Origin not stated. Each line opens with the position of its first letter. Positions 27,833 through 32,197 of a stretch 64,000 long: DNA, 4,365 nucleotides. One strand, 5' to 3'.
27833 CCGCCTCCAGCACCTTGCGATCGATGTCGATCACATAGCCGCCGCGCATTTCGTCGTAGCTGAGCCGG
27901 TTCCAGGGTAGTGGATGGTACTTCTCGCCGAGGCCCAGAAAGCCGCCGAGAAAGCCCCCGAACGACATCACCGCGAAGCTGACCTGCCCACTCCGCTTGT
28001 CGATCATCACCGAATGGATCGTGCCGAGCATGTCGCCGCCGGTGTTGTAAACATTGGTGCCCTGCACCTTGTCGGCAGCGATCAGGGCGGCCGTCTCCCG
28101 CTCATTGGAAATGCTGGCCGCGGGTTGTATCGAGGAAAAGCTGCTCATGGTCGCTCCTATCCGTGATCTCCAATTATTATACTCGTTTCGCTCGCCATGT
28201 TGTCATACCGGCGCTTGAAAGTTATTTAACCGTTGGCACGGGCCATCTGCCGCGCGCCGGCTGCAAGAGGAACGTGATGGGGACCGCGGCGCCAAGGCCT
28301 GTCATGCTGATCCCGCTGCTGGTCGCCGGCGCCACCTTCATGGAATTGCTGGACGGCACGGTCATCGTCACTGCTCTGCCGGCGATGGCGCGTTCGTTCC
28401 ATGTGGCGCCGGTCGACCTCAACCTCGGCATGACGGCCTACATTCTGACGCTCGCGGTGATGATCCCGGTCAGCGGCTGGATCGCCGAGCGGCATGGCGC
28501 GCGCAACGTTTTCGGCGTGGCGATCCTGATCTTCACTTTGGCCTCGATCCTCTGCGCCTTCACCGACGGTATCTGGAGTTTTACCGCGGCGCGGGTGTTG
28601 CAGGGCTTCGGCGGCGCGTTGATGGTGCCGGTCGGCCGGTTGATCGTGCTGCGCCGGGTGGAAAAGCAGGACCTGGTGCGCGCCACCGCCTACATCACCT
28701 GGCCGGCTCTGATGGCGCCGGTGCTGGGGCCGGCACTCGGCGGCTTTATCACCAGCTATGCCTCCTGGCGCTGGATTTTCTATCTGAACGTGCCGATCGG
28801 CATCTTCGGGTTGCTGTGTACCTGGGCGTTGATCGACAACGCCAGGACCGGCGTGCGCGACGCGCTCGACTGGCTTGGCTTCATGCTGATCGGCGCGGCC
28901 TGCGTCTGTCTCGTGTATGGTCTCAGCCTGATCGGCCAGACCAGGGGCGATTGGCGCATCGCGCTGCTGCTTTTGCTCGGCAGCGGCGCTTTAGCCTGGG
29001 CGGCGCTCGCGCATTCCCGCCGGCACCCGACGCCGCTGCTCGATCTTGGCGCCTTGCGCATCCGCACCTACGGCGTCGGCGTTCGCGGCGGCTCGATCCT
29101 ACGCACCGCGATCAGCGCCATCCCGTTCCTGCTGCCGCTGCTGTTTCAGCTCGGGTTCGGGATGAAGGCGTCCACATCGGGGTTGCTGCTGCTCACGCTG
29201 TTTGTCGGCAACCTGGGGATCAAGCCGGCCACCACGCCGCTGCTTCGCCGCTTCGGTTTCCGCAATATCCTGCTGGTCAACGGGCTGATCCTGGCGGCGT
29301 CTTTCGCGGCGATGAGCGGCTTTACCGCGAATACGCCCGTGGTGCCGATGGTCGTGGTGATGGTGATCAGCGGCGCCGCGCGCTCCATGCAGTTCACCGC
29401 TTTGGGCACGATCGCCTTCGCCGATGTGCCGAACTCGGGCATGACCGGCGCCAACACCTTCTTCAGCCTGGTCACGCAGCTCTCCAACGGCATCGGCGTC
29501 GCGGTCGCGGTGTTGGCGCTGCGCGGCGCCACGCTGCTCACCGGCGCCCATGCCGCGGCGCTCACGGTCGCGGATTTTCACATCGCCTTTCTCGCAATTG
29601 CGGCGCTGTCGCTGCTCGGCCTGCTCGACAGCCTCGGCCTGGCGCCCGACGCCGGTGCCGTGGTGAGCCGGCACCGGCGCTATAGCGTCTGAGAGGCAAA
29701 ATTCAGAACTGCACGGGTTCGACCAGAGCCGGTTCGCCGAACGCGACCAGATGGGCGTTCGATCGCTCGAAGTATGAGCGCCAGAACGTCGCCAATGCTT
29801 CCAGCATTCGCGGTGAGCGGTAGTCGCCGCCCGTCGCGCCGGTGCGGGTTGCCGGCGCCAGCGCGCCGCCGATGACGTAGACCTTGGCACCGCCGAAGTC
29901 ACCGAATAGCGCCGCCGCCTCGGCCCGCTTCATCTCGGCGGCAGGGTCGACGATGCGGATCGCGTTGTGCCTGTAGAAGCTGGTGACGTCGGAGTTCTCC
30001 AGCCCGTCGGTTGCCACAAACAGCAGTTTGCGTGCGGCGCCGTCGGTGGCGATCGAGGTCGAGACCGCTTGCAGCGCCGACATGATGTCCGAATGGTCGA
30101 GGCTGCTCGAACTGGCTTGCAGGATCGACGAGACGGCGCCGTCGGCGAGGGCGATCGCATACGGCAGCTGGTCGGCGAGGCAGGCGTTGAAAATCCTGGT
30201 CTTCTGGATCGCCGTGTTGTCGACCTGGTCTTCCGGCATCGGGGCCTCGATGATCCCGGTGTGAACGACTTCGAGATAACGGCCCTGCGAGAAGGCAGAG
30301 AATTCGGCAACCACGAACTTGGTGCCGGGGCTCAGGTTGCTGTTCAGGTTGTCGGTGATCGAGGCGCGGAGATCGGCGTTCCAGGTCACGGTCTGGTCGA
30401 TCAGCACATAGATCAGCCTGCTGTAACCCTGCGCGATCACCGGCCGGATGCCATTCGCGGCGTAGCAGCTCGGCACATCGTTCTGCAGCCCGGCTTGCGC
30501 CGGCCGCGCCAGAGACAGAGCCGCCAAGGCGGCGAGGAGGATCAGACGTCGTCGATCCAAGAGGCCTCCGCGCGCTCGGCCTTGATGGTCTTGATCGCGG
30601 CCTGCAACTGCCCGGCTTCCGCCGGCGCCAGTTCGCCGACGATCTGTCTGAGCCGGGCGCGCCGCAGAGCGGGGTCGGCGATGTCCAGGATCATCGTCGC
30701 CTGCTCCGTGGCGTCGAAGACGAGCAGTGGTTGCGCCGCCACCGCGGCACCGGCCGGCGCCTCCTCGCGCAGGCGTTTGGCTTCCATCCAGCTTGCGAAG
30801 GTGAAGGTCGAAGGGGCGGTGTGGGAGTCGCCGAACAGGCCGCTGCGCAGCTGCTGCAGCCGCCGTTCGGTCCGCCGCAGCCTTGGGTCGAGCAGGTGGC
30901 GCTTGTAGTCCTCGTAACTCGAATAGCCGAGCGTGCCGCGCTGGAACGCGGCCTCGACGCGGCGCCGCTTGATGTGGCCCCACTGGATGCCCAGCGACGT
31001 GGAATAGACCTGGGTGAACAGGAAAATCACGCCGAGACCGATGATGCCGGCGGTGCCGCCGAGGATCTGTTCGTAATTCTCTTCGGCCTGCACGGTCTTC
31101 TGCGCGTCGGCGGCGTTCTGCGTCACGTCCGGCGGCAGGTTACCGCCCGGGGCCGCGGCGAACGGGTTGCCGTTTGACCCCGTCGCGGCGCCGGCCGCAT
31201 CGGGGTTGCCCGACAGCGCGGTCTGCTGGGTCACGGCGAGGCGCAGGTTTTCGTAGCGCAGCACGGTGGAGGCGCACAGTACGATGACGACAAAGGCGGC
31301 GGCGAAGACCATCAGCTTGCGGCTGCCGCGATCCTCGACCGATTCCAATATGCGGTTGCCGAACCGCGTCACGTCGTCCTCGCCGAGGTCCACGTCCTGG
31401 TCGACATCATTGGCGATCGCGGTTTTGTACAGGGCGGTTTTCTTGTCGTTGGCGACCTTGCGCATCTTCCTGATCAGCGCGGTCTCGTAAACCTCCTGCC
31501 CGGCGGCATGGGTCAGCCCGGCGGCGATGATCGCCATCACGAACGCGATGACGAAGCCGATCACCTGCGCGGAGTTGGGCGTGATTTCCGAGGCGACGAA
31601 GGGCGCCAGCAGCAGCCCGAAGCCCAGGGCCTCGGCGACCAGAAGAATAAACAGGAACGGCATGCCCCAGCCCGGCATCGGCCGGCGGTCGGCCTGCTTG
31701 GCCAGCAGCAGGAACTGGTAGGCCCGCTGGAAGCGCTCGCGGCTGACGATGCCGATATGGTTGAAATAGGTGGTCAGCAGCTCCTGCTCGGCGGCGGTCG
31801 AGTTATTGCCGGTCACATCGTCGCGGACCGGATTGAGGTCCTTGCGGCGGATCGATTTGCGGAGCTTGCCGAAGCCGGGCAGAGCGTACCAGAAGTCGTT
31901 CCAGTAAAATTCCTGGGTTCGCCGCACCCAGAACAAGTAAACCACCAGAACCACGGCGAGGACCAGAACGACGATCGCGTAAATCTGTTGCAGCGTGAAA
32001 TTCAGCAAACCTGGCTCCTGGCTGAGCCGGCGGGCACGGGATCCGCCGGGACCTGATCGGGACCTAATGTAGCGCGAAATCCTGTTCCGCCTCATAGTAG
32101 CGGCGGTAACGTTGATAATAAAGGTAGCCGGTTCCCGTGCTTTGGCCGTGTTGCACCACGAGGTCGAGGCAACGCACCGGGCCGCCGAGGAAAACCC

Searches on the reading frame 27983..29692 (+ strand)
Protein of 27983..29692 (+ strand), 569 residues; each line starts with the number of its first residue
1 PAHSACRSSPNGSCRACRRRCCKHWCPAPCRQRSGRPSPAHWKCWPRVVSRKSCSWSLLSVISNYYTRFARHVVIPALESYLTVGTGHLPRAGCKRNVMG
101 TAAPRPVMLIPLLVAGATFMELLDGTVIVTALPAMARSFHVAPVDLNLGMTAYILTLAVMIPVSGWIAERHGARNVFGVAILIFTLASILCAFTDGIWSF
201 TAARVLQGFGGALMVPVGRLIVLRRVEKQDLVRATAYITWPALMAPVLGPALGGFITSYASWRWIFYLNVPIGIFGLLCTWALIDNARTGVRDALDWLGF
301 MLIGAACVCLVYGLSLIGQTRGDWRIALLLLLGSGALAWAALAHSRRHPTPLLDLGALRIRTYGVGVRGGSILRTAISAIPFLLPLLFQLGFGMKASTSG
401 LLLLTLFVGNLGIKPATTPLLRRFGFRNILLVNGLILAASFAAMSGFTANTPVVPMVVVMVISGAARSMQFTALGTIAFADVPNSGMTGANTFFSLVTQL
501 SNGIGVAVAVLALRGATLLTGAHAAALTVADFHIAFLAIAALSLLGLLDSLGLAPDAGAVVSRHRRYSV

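Call 7: search_protein_families(library=pfam, proteins=[window:27983-29692:+])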
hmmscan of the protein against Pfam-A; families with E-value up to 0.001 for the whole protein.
window:27983-29692:+ (569 aa): 2 families
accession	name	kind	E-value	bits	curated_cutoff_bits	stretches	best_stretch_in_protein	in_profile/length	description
PF07690.21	MFS_1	-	1.3e-44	153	33.4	2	115-505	2-346/347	Major Facilitator Superfamily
PF05977.19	MFS_3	-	8.5e-06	24.9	27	1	151-277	52-183/524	Transmembrane secretion effector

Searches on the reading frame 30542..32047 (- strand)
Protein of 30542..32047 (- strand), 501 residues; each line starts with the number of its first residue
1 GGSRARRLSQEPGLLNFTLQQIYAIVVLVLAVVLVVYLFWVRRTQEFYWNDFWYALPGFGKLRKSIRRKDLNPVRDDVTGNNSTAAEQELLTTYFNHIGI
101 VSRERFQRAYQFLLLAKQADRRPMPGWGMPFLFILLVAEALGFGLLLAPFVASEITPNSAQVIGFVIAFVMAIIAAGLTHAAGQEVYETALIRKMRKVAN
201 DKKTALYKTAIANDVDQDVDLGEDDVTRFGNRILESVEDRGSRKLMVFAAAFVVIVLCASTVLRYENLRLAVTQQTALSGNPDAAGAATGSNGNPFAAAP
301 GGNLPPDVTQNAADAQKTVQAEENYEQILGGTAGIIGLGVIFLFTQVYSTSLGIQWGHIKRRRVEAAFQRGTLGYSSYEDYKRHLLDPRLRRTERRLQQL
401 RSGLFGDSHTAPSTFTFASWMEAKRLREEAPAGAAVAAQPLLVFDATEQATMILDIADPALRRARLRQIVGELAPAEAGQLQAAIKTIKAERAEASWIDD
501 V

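Call 58: search_protein_families(library=ncbifam, proteins=[window:30542-32047:-], max_evalue=0.01)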
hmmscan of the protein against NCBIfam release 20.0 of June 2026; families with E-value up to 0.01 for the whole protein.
window:30542-32047:- (501 aa): 0 families

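Call 70: search_protein_families(library=pfam, proteins=[window:30542-32047:-], max_evalue=1)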
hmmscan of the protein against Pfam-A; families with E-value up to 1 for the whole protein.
window:30542-32047:- (501 aa): 1 family
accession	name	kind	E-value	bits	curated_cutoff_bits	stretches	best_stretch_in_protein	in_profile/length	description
PF05568.16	ASFV_J13L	-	0.22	11.7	23.6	0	22-44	35-57/189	African swine fever virus J13L protein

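Call 71: search_protein_families(library=padloc, proteins=[window:30542-32047:-], max_evalue=0.1)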
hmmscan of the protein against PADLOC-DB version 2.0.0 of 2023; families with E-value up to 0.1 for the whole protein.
window:30542-32047:- (501 aa): 0 families

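Call 84: search_protein_representatives(protein=window:30542-32047:-)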
Query: 501 residues. Proteins with E-value up to 0.001 (for the whole library): 312; up to 1e-10: 216; up to 1e-30: 52. The best 150 are listed.
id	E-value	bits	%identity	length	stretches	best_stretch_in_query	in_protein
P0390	5.3e-250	846.8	80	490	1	14-501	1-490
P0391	4.1e-143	494.4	66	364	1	129-501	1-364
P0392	4.2e-132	458.1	50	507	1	16-493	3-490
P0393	3.6e-95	336.3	42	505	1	19-494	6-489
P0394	1.2e-84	301.5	39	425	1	16-428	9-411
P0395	1.3e-68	248.7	40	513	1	24-422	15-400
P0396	7.6e-66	239.6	60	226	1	292-501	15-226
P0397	8.8e-59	216.3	35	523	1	25-425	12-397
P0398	3.9e-53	197.7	35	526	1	10-443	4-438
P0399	4.2e-52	194.3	35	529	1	27-408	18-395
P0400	4.4e-50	187.6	34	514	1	38-424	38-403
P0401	1.6e-45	172.6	34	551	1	13-406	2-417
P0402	3.4e-45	171.5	31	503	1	22-491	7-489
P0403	4.3e-42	161.3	32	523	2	25-434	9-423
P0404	1.1e-41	160.0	52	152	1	351-501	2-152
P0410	1.1e-37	146.8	29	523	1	16-405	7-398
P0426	9.5e-33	130.5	28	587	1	24-433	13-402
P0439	6.7e-31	124.4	31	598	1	23-425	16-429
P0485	5.3e-24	101.6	30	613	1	22-431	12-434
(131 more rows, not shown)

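Call 85: search_protein_families(library=pfam, proteins=[P0393, P0397, P0402, P0410, P0426, P0439, P0485], max_evalue=0.01)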
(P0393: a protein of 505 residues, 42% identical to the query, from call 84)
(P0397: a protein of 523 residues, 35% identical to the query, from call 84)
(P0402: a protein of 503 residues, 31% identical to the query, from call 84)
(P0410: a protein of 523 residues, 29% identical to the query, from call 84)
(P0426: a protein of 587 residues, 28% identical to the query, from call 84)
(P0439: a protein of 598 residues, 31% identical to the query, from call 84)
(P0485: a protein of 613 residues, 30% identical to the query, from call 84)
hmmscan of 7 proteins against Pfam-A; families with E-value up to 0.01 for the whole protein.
P0393 (505 aa): 0 families

P0397 (523 aa): 0 families

P0402 (503 aa): 0 families

P0410 (523 aa): 0 families

P0426 (587 aa): 1 family
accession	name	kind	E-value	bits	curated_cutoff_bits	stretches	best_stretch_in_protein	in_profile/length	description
PF19744.4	DUF6232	-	0.0015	19.4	27.4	0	102-179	36-84/117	Family of unknown function (DUF6232)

P0439 (598 aa): 0 families

P0485 (613 aa): 0 families
